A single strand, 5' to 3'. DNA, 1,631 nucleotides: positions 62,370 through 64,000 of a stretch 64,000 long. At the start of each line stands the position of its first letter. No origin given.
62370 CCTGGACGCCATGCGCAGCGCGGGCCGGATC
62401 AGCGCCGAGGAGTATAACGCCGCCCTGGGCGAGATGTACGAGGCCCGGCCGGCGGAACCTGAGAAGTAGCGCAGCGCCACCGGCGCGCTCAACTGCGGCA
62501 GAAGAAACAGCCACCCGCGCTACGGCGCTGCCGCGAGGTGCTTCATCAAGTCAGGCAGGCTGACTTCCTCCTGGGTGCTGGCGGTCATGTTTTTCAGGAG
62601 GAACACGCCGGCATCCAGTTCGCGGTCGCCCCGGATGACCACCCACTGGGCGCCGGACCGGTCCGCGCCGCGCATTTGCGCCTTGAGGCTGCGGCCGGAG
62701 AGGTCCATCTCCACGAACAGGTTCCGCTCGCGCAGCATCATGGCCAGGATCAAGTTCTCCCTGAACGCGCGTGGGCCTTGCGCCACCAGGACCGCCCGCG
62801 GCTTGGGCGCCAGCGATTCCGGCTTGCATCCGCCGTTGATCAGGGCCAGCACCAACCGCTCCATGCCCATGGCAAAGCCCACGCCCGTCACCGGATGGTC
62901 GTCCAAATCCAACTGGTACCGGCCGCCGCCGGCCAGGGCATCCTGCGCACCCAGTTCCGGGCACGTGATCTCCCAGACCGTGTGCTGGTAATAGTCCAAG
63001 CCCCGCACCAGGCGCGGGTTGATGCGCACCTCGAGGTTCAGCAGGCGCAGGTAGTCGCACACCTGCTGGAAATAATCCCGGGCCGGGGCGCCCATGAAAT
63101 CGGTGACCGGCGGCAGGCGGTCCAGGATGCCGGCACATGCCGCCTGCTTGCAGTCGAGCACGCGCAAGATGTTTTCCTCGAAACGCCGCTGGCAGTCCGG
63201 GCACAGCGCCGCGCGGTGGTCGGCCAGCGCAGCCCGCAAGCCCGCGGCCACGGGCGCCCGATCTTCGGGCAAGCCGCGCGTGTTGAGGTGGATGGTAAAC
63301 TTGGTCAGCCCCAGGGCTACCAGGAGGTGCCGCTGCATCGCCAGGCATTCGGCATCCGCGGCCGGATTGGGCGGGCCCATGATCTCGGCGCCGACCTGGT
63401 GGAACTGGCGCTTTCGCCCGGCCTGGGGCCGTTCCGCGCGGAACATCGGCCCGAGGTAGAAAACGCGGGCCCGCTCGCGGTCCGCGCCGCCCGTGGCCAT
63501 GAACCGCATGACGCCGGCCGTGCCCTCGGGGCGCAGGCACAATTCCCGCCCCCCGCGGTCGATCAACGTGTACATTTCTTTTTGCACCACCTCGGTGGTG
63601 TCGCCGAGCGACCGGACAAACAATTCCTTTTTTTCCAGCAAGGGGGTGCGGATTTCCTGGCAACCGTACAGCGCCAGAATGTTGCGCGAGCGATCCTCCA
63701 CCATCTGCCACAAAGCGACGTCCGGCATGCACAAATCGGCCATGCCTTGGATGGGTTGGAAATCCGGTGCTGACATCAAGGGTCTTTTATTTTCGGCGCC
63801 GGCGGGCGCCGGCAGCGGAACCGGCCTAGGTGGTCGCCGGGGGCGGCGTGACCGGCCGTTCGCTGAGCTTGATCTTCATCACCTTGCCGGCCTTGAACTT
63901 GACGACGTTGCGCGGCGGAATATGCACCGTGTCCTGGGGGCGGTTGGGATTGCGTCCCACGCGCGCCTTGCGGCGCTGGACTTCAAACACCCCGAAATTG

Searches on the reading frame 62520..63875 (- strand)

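Call 30: search_protein_families(library=pfam, proteins=[window:62520-63875:-], max_evalue=0.001)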
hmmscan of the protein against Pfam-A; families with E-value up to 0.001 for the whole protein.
window:62520-63875:- (451 aa): 4 families
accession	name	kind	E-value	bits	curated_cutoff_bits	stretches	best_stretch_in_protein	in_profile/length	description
PF13393.11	tRNA-synt_His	-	8e-38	130.8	25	1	44-341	1-308/308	Histidyl-tRNA synthetase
PF00587.30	tRNA-synt_2b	-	1.1e-12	48.8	29.3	1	102-315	1-132/179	tRNA synthetase class II core domain (G, H, P, S and T)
PF03129.25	HGTP_anticodon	-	4.3e-10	40.1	21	1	375-447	19-91/94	Anticodon binding domain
PF01409.25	tRNA-synt_2d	-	0.00014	21.8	19.8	0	59-162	22-129/246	tRNA synthetases class II core domain (F)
